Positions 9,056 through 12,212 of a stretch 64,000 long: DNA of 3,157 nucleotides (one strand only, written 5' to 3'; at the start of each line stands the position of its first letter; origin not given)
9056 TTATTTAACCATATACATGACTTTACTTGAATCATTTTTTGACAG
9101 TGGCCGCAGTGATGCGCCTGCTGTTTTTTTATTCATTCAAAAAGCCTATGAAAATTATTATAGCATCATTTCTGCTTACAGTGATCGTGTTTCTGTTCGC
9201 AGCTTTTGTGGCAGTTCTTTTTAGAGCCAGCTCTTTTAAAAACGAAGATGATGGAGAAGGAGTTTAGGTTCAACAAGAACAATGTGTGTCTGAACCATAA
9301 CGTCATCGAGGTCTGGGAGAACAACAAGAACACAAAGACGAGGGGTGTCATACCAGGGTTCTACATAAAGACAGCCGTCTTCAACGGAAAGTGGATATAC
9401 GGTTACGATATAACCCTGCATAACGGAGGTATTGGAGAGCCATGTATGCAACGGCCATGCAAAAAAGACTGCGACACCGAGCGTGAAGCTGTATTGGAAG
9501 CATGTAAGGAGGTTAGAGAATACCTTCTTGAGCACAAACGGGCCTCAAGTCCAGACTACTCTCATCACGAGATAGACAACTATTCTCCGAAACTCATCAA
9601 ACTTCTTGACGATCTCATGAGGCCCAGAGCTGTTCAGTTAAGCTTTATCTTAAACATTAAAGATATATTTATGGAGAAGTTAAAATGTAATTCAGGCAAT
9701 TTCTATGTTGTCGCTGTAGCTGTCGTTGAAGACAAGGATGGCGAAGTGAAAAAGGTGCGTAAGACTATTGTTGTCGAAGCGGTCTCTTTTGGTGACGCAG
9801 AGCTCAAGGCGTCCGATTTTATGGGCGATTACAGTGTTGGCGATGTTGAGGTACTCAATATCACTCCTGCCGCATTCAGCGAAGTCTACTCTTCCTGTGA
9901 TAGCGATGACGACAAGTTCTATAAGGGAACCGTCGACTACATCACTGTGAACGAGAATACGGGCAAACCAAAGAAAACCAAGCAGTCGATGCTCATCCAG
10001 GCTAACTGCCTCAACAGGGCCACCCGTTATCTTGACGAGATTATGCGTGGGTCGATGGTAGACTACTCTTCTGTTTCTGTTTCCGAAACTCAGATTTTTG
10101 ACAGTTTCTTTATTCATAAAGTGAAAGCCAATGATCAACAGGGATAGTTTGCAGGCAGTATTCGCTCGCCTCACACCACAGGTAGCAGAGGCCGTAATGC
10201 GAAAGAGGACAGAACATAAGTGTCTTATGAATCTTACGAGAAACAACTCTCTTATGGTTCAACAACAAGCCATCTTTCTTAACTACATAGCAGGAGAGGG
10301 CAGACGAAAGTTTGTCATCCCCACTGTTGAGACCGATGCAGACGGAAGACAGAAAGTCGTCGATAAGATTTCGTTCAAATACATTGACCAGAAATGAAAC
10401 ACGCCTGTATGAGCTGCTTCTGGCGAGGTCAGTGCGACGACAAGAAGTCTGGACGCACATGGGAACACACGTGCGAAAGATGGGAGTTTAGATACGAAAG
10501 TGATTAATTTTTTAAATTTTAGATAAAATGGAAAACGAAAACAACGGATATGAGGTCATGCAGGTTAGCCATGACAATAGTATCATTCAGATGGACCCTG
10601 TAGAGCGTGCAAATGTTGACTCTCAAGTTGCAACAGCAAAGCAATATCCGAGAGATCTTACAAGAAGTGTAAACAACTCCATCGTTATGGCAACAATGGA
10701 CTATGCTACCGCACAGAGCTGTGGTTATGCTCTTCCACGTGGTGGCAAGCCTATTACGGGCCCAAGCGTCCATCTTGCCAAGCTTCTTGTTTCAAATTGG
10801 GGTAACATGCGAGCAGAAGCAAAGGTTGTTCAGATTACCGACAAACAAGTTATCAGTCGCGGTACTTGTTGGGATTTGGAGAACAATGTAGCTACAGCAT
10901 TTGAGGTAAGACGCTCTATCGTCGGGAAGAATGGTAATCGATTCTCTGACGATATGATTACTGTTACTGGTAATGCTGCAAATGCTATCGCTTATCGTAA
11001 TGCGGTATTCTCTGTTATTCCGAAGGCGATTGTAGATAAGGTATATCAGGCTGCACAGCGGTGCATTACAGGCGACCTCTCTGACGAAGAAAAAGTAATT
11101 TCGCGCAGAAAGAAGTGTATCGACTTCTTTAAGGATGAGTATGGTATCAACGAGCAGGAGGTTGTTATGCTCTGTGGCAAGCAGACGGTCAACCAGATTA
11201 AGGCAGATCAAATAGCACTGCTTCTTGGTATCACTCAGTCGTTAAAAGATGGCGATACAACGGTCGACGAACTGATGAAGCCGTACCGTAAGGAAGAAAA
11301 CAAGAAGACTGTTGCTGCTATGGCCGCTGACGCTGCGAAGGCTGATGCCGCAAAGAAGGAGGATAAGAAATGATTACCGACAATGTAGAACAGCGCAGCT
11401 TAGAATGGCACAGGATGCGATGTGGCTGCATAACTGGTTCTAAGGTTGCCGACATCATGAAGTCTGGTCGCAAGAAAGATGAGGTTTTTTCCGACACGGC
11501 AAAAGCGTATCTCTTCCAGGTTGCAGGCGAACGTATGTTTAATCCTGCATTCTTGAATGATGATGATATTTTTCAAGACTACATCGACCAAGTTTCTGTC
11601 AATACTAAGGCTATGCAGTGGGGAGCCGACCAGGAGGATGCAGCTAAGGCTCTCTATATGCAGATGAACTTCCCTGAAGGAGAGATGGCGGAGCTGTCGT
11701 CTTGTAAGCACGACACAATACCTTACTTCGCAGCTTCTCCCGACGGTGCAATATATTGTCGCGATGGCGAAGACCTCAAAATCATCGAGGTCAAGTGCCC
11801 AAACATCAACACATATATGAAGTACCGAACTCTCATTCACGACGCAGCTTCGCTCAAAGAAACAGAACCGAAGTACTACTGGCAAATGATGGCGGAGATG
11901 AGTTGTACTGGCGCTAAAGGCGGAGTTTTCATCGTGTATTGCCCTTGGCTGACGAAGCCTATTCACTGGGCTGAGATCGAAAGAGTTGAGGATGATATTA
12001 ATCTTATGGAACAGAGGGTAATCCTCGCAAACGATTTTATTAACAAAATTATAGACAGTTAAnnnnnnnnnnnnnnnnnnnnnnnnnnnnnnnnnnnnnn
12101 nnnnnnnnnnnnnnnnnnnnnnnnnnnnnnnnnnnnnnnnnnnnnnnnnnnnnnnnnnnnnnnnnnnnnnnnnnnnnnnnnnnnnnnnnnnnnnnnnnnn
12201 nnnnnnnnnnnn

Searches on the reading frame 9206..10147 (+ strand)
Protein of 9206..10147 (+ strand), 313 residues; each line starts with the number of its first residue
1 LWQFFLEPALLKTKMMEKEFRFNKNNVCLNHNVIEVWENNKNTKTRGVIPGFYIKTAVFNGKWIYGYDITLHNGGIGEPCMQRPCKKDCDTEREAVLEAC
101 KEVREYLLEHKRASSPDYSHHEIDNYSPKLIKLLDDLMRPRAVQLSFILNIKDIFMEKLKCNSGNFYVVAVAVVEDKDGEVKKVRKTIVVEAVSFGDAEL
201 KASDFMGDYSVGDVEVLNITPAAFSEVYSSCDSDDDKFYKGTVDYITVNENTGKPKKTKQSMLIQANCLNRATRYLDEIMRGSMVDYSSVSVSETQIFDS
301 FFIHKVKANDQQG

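Call 108: search_protein_families(library=phrogs, proteins=[window:9206-10147:+], max_evalue=0.00001)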
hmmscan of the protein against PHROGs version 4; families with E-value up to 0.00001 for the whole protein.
window:9206-10147:+ (313 aa): 1 family
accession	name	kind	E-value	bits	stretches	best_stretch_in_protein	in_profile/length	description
phrog_19572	-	unknown function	3.5e-31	109.2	1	177-306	16-144/153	-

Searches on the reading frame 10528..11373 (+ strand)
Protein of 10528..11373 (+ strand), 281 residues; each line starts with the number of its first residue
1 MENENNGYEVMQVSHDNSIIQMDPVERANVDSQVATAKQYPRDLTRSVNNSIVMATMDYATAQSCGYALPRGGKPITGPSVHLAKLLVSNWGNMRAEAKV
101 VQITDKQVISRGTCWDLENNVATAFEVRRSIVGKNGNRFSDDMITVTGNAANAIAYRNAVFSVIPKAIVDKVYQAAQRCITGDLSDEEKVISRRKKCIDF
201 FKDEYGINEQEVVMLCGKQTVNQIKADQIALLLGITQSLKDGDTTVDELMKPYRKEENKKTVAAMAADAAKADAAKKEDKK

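Call 108: search_protein_families(library=phrogs, proteins=[window:10528-11373:+], max_evalue=0.00001)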
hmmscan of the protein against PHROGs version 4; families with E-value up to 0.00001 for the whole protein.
window:10528-11373:+ (281 aa): 1 family
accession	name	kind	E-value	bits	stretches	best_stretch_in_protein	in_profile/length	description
phrog_3657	-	unknown function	1.2e-51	176.5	1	26-278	30-281/289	-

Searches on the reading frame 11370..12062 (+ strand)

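Call 108: search_protein_families(library=phrogs, proteins=[window:11370-12062:+], max_evalue=0.00001)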
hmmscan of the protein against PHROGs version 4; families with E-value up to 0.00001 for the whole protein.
window:11370-12062:+ (230 aa): 4 families
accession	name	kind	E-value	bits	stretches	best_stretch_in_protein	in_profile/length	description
phrog_149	-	DNA, RNA and nucleotide metabolism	1.6e-25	90.7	1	2-226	593-795/1242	exonuclease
phrog_434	-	DNA, RNA and nucleotide metabolism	4.5e-20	73.2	1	4-218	51-230/372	RecE-like recombination exonuclease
phrog_4763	-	unknown function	2.1e-09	38.2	1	16-199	6-176/248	-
phrog_5715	-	DNA, RNA and nucleotide metabolism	2.3e-06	28.3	0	23-183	6-141/213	exonuclease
